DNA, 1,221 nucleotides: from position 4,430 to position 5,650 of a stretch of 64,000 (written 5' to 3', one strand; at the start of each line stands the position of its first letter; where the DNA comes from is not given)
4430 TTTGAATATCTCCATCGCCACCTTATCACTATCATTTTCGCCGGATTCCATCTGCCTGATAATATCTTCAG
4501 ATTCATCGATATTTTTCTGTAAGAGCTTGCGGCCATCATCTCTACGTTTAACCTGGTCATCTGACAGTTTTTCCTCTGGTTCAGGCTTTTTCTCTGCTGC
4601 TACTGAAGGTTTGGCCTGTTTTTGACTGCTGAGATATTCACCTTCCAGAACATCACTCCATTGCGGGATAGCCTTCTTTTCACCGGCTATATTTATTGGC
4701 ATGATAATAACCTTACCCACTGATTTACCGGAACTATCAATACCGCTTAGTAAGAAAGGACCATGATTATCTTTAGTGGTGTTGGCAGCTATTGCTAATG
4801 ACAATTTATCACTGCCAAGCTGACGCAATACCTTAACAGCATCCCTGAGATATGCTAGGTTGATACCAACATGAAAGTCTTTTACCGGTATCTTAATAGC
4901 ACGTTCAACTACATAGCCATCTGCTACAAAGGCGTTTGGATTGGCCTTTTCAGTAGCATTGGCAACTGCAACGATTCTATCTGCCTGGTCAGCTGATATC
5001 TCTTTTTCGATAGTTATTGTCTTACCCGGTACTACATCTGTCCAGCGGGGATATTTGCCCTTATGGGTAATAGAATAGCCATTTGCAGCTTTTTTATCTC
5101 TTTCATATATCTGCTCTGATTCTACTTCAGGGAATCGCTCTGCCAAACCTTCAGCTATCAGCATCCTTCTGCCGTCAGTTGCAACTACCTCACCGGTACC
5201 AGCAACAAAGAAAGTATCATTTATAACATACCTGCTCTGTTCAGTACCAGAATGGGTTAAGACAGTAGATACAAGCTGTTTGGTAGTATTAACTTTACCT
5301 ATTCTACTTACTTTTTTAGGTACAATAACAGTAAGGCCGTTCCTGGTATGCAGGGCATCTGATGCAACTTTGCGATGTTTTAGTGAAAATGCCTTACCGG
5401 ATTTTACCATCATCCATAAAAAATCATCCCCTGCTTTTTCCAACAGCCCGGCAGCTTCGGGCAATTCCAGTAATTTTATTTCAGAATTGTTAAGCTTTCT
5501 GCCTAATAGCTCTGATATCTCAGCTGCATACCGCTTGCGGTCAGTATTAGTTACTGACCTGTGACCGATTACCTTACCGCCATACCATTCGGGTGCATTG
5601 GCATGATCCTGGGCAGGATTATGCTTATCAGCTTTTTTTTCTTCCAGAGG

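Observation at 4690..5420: DnaN (beta sliding clamp)-like segment embedded in the giant virion protein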

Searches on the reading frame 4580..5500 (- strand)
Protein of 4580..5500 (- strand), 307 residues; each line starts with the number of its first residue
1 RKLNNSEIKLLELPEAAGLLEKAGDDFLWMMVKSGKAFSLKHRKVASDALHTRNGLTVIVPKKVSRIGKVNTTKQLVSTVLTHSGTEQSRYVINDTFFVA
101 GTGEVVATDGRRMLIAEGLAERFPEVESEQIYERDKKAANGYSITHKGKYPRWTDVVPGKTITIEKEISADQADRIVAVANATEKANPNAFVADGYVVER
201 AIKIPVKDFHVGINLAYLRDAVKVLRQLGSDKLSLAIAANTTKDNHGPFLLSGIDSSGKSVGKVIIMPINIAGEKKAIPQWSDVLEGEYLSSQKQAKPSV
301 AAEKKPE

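Call 5: search_protein_families(library=pfam, proteins=[window:4580-5500:-], max_evalue=1)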
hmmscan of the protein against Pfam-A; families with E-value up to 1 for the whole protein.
window:4580-5500:- (307 aa): 0 families

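Call 6: search_protein_families(library=phrogs, proteins=[window:4580-5500:-], max_evalue=0.01)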
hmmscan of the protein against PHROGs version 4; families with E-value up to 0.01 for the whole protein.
window:4580-5500:- (307 aa): 1 family
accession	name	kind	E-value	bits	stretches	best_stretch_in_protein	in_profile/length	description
phrog_3007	-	DNA, RNA and nucleotide metabolism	3.2e-05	24.8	0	73-118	6-50/190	RusA-like Holliday junction resolvase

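Call 7: search_solved_structures(query=window:4580-5500:-, max_evalue=10, show_alignments=3)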
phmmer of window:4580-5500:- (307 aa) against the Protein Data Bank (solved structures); distinct sequences matched with E-value up to 10: 5.
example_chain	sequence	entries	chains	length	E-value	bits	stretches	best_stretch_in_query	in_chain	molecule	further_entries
9c0d_A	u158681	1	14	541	0.089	15.5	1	94-150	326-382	Chaperonin GroEL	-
2yey_A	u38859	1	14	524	0.24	14.1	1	88-249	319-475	60 KDA CHAPERONIN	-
6flj_A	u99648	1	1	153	1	12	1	249-304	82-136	Centrosomal protein of 120 kDa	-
4icw_A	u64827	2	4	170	1.2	11.8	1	249-304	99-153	Centrosomal protein of 120 kDa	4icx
6l7r_B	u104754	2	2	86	1.8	11.2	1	171-240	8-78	Mozart1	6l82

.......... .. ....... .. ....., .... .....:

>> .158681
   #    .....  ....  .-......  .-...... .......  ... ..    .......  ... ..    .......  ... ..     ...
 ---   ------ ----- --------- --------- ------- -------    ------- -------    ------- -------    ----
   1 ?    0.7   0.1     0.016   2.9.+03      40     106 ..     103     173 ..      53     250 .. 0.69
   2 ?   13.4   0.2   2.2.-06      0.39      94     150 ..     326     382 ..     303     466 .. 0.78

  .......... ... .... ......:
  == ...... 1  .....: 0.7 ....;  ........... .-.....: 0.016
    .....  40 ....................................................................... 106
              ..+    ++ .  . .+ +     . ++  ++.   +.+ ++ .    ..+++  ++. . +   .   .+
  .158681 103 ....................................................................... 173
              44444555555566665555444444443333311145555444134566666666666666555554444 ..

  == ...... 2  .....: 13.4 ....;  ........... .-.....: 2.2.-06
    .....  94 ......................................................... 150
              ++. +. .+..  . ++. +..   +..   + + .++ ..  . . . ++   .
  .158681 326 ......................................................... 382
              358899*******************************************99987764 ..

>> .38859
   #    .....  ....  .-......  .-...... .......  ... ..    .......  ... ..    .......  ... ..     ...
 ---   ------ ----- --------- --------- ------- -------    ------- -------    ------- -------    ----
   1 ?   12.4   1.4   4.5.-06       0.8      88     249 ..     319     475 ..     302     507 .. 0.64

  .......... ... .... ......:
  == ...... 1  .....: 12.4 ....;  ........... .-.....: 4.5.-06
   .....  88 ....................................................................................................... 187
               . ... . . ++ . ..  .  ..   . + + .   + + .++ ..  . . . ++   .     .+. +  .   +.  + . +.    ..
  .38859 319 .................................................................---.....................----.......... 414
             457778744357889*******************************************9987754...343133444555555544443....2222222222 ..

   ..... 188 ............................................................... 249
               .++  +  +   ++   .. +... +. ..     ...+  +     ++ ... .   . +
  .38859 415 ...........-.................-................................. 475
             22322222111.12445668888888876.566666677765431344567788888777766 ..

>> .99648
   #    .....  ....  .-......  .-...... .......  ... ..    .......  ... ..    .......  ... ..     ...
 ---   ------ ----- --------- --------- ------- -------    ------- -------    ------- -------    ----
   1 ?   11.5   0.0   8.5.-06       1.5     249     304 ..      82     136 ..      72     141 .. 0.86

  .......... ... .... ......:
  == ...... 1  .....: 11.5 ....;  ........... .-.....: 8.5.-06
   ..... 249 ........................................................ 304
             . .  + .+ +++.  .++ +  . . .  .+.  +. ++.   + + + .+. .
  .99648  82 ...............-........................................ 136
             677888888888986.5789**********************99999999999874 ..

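Call 8: search_protein_families(library=ncbifam, proteins=[window:4580-5500:-], max_evalue=1)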
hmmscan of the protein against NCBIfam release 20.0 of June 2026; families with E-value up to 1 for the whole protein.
window:4580-5500:- (307 aa): 1 family
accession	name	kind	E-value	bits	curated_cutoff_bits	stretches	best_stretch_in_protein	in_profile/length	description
TIGR00663.1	dnan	equivalog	0.049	12.6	137.65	0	201-226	308-333/367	DNA polymerase III subunit beta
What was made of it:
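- On Beta sliding clamp DnaN: TIGR00663 scores 12.6 bits against a cutoff of 137.65 (call 8).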

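Call 9: find_homologous_proteins(query=window:4580-5500:-, max_evalue=0.001)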
Query window:4580-5500:-: 4840 candidates shared short words with the query, none scored E <= 0.001.

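Call 11: search_dna_similar(query=window:4580-5500:-, collection=phages, mode=protein, max_evalue=0.01)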
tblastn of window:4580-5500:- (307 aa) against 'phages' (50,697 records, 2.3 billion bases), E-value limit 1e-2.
No match.

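Call 19: search_protein_representatives(protein=window:4580-5500:-)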
Query: 307 residues. Proteins with E-value up to 0.001 (for the whole library): 12; up to 1e-10: 4; up to 1e-30: 1. The best 12 are listed.
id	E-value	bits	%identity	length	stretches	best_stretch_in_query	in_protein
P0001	1.5e-177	605.3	92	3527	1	1-307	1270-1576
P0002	1.5e-19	86.9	32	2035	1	32-276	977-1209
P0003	1.0e-16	77.7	32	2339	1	20-279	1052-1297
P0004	1.1e-12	64.5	28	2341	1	17-301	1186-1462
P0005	2.3e-10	56.9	29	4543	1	32-270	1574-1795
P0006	5.1e-09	52.4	28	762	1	32-287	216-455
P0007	2.6e-07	46.8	25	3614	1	21-274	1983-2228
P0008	5.8e-06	42.4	28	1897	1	22-283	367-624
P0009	7.8e-05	38.7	27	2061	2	87-158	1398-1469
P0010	1.5e-04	37.7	28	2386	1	81-255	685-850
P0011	1.7e-04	37.6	27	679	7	140-188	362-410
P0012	2.8e-04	36.9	28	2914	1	54-275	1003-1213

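Call 24: search_solved_structures(query=A1, max_evalue=10, show_alignments=3)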
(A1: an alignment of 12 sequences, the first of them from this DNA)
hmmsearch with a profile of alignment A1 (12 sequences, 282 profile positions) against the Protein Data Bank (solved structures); distinct sequences matched with E-value up to 10: 55.
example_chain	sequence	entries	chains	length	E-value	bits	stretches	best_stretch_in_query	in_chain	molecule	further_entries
5wce_A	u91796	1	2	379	5.6e-12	48.7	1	72-165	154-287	DNA polymerase III subunit beta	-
6izo_A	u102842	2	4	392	6.3e-12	48.6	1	72-165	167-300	Beta sliding clamp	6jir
6man_A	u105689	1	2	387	1.3e-11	47.5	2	57-113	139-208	Beta sliding clamp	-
6d46_A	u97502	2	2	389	1.9e-11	47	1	57-255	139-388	Beta sliding clamp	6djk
5w7z_A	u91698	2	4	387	2.3e-11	46.7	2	56-106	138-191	DNA polymerase III subunit beta | Beta sliding clamp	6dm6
6fvm_A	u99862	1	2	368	4e-11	45.9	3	57-103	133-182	Beta sliding clamp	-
7rzm_A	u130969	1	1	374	4.4e-11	45.8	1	60-255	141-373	DNA polymerase III subunit beta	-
6dlk_A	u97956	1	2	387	4.9e-11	45.7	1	56-255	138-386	Beta sliding clamp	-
6ptv_A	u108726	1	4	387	2.7e-10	43.2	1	56-236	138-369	Beta sliding clamp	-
3pwe_A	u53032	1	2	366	3.4e-10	42.9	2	57-103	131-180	DNA polymerase III subunit beta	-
6e8e_A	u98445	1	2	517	5.5e-10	42.2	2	58-103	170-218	Beta sliding clamp,DNA mismatch repair protein MutL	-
6amq_A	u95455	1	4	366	5.6e-10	42.2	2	57-103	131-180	DNA polymerase III subunit beta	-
1jqj_A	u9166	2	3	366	7.8e-10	41.7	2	57-103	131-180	DNA polymerase III, beta chain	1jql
6deg_A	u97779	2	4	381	8.4e-10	41.6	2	61-106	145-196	Beta sliding clamp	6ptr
1mmi_A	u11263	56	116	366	9.4e-10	41.4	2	57-103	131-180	DNA polymerase III, beta chain | DNA POLYMERASE III | DNA POLYMERASE III BETA SUBUNIT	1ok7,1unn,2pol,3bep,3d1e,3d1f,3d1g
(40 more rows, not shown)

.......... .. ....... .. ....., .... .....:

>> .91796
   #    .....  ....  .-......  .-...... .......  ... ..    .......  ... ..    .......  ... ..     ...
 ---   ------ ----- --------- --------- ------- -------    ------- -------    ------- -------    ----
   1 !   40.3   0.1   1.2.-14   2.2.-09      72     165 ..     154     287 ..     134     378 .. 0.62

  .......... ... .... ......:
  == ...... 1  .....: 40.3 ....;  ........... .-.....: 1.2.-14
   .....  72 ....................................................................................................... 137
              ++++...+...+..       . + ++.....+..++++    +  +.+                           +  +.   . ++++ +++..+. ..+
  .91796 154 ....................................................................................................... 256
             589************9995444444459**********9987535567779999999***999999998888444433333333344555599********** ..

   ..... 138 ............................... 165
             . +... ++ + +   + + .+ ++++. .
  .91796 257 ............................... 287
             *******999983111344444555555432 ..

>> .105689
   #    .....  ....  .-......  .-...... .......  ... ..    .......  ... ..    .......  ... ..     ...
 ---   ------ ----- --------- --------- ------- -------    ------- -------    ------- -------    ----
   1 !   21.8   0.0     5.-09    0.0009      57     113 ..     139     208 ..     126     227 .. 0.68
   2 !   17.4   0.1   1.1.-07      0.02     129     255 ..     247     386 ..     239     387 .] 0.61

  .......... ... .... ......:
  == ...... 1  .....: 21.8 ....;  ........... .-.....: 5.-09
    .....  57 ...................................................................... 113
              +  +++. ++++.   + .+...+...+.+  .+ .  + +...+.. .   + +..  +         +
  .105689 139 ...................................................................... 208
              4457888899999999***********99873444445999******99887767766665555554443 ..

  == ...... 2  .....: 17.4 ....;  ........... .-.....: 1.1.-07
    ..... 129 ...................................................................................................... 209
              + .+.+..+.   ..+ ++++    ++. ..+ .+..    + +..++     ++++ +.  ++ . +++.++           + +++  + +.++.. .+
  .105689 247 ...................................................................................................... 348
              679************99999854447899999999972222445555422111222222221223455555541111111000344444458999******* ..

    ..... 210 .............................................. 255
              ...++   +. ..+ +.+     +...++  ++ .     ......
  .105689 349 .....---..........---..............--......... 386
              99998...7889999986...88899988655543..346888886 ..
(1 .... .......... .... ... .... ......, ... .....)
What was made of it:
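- Checked: The best is E 5.6e-12, aligned in register from DnaN residue ~131-139 to the C-terminus (call 24).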

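Call 25: search_protein_families(library=pfam, alignment_id=A1, max_evalue=1)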
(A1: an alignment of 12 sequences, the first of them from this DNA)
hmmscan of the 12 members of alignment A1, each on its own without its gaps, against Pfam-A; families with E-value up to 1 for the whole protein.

A. member 1, seq(278 aa): 1 family
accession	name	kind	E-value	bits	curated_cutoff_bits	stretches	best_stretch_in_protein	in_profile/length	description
PF04752.17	ChaC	-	0.2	12.1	21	1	101-216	59-159/176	ChaC-like protein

B. families by the number of members that match (of 12 scanned): 4 families
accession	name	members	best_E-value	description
PF02767.21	DNA_pol3_beta_2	3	6.7e-06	DNA polymerase III beta subunit, central domain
PF02768.20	DNA_pol3_beta_3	1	0.013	DNA polymerase III beta subunit, C-terminal domain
PF04752.17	ChaC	1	0.2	ChaC-like protein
PF20577.3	Phage_ORF5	1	0.2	Phage ORF5 protein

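Call 30: find_homologous_proteins(query=A1, max_evalue=0.001)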
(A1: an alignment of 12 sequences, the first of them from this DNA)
Query A1 (12 sequences) (278 aa, profile of the alignment): 8 proteins with E <= 0.001 among 8000 candidates.
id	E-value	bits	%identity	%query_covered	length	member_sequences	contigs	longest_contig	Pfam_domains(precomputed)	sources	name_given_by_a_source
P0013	2.2e-10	58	40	16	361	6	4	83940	PF00712.25,PF02768.21,PF02767.22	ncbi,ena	-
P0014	6.1e-10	57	44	13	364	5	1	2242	PF00712.25,PF02768.21,PF02767.22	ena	-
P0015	7.9e-10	57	43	10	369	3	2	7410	PF00712.25,PF02768.21,PF02767.22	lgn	-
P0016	2.7e-8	52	24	55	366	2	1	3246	PF00712.25,PF02768.21,PF02767.22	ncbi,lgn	-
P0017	3.7e-8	51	35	14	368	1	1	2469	PF00712.25,PF02768.21,PF02767.22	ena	-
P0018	1.4e-5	43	34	15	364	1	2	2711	PF00712.25,PF02768.21,PF02767.22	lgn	-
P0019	6.9e-4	37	24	44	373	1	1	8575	PF00712.25,PF02768.21,PF02767.22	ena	-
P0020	6.9e-4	37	58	9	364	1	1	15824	-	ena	-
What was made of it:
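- A profile search of 5.8 billion proteins returned only canonical three-domain DnaN (call 30).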

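Call 32: search_protein_families(library=pfam, proteins=[P0002, P0003, P0004, P0008], max_evalue=0.001)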
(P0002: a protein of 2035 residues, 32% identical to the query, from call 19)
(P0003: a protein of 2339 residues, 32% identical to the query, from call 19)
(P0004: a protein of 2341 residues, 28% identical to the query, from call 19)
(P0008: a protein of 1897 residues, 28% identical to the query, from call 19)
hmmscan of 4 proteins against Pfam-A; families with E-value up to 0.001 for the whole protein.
P0002 (2035 aa): 0 families

P0003 (2339 aa): 1 family
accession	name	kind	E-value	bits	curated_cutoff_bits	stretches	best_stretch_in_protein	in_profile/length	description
PF18857.6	LPD38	-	2.4e-35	122.8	27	1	2079-2241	1-186/189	Large polyvalent protein associated domain 38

P0004 (2341 aa): 0 families

P0008 (1897 aa): 1 family
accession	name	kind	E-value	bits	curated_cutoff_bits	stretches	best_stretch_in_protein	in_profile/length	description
PF18857.6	LPD38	-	5.4e-20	72.7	27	1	1628-1818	2-188/189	Large polyvalent protein associated domain 38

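Call 33: search_protein_families(library=pfam, proteins=[P0005, P0007], max_evalue=0.001)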
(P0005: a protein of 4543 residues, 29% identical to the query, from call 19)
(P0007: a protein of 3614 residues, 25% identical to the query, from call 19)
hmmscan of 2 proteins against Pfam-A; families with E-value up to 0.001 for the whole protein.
P0005 (4543 aa): 3 families
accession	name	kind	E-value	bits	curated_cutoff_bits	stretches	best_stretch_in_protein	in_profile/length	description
PF18799.6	LPD5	-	3e-19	70.2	27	1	2214-2331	26-144/144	Large polyvalent protein-associated domain 5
PF18796.6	LPD1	-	1.3e-12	48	27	1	2534-2608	6-77/78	Large polyvalent protein-associated domain 1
PF00990.26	GGDEF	-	5.4e-08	33.2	23.8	1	753-856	14-133/161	Diguanylate cyclase, GGDEF domain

P0007 (3614 aa): 1 family
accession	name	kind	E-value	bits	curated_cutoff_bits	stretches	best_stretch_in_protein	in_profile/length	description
PF13335.12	Mg_chelatase_C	-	0.0008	20.4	26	0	1560-1609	44-93/94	Magnesium chelatase, subunit ChlI C-terminal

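Call 34: search_protein_families(library=pfam, proteins=[P0009, P0010, P0012, P0006], max_evalue=0.001)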
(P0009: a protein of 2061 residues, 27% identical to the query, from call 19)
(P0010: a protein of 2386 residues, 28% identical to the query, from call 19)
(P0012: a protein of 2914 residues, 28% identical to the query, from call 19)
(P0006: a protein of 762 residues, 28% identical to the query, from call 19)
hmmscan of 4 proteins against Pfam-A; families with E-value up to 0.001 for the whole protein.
P0009 (2061 aa): 2 families
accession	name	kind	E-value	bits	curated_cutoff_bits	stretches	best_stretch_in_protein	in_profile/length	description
PF18760.7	ART-PolyVal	-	2.1e-17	64.6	31.2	2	1840-1971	44-140/140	ADP-Ribosyltransferase in polyvalent proteins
PF01624.25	MutS_I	-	1.2e-15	58.1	20.6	1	412-487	5-84/113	MutS domain I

P0010 (2386 aa): 0 families

P0012 (2914 aa): 4 families
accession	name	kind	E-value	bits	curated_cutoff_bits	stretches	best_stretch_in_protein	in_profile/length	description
PF18857.6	LPD38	-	7.2e-36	124.5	27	1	2598-2795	4-189/189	Large polyvalent protein associated domain 38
PF13589.12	HATPase_c_3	-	1.3e-08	35.4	25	1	1363-1483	5-119/137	Histidine kinase-, DNA gyrase B-, and HSP90-like ATPase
PF02518.31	HATPase_c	-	4.1e-07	30.8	26.4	1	1364-1500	9-109/111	Histidine kinase-, DNA gyrase B-, and HSP90-like ATPase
PF02767.21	DNA_pol3_beta_2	-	0.00064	20.4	27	0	1033-1068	16-53/116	DNA polymerase III beta subunit, central domain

P0006 (762 aa): 0 families
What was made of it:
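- Closest known: Polyvalent proteins of phages and conjugative elements. Same: Other carriers of this module contain LPD38, LPD5, LPD1, ART-PolyVal and MutS_I (calls 32-34).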

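Call 39: predict_structure(alignment_id=A1)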
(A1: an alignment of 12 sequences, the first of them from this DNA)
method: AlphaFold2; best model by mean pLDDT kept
length: 278 residues; sequences in the alignment: 12
mean_pLDDT: 75.2   pTM: 0.76
mean pLDDT of the five models: 75.2, 74.7, 74.4, 72.5, 72.3
residues with pLDDT >= 90: 58; 70-90: 127; 50-70: 63; < 50: 30
segments of 3 or more residues with pLDDT < 50: 177-185, 258-278
pLDDT, mean of each block of 10 residues (from residue 1): 66 82 79 74 73 91 91 63 89 88 91 88 87 69 67 84 83 54 52 63 89 94 65 81 93 63 38 41
secondary structure, 60 per line:
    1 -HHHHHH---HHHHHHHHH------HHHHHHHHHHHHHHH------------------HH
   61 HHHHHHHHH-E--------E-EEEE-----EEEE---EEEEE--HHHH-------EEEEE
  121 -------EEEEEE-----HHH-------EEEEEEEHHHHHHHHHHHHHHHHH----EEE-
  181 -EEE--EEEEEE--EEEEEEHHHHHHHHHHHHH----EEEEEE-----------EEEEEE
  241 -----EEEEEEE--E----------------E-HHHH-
elements in order: H2-7 H11-19 H26-40 H59-69 E82-85 E91-94 E98-102 H105-108 E116-120 E128-133 E149-155 H156-172 E177-179 E182-184 E187-192 E195-200 H201-213 E218-223 E235-240 E246-252 H274-277
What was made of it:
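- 5285..5458 (-): N-terminal helical extension (aa 1488-1545) with the conserved [DE]D[FY]LxM motif. It takes the place of DnaN domain I. AF2 predicts helices at model residues 2-7, 11-19 and 26-40 (call 39).
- On Beta sliding clamp DnaN: AF2 model with pLDDT 75 (call 39).
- There is no domain I; helices take its place (call 39).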

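Call 41: fold_search(model_id=the predicted structure, library=pdb)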
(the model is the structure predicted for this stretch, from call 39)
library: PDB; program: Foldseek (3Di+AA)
matches with E <= 10: 856; with E <= 0.001: 17
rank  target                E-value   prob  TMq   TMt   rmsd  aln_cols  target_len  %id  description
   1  2awa_D                8.5e-07  1.00  0.41  0.31  13.2       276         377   16  Crystal structure of DNA polymerase III, beta chain (EC 2.7.7.7) (np_344555.1) from STREPTOCOCCUS PNEUMONIAE TIGR4 at  (released 2005-09-20)
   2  8xla_E                1.1e-06  1.00  0.43  0.34  11.3       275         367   17  Mismatch Repair Complex (released 2025-04-16)
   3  2awa_A                1.9e-06  1.00  0.42  0.32  12.7       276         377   16  Crystal structure of DNA polymerase III, beta chain (EC 2.7.7.7) (np_344555.1) from STREPTOCOCCUS PNEUMONIAE TIGR4 at  (released 2005-09-20)
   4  3t0p_B                2.5e-06  1.00  0.44  0.34  12.3       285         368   12  Crystal structure of a Putative DNA polymerase III beta subunit (EUBREC_0002; ERE_29750) from Eubacterium rectale ATCC (released 2011-08-10)
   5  3t0p_A                2.5e-06  1.00  0.43  0.34  13.7       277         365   12  Crystal structure of a Putative DNA polymerase III beta subunit (EUBREC_0002; ERE_29750) from Eubacterium rectale ATCC (released 2011-08-10)
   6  4k3k_A                2.8e-06  1.00  0.43  0.34   7.0       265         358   13  E. Coli sliding clamp in complex with (S)-2-(4-methylpentanamido)-3-phenylpropanoic acid (released 2013-05-01)
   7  2awa_B                4.0e-06  1.00  0.41  0.32  11.7       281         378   16  Crystal structure of DNA polymerase III, beta chain (EC 2.7.7.7) (np_344555.1) from STREPTOCOCCUS PNEUMONIAE TIGR4 at  (released 2005-09-20)
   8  2pol_A                5.4e-06  1.00  0.43  0.34  11.5       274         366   12  THREE-DIMENSIONAL STRUCTURE OF THE BETA SUBUNIT OF ESCHERICHIA COLI DNA POLYMERASE III HOLOENZYME: A SLIDING DNA CLAMP (released 1994-01-31)
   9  8vat_G                8.3e-06  1.00  0.43  0.47   8.6       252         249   14  Structure of the E. coli clamp loader bound to the beta clamp in a Open-RNAp/t conformation (released 2024-03-27)
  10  3rb9_B                1.7e-05  1.00  0.45  0.33  12.2       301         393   12  Crystal structure of the M. tuberculosis beta clamp (released 2012-04-04)
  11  6e8d_D                1.7e-05  1.00  0.45  0.30   7.1       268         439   12  Crystal structure of the Bacillus subtilis sliding clamp-MutL complex. (released 2019-05-01)
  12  3p16_D                1.8e-05  1.00  0.44  0.35  12.1       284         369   13  Crystal structure of DNA polymerase III sliding clamp (released 2011-08-24)
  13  3rb9_A                2.0e-05  1.00  0.45  0.33  12.5       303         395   12  Crystal structure of the M. tuberculosis beta clamp (released 2012-04-04)
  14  7evp_A                2.0e-05  1.00  0.44  0.34  12.5       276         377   15  Cryo-EM structure of the Gp168-beta-clamp complex (released 2022-02-16)
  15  6ap4_N                2.4e-05  1.00  0.38  0.30   8.5       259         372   14  Crystal structure of the DNA polymerase III subunit beta from Acinetobacter baumannii (released 2017-12-20)
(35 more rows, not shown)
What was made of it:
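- On Beta sliding clamp DnaN: The Foldseek top 15 PDB hits are all DnaN, prob 1.0, E down to 8.5e-7 (call 41).
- Closest known: Phage proteins that target the host clamp. Same: They act on the same host hub, the clamp-partner interaction network (entry title in call 41).
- Checked: The structure-based search agrees (call 41).
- Foldseek top 15 are all DnaN (call 41). Phages are known to target the clamp hub, for example the Gp168-beta-clamp complex 7EVP listed in call 41.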
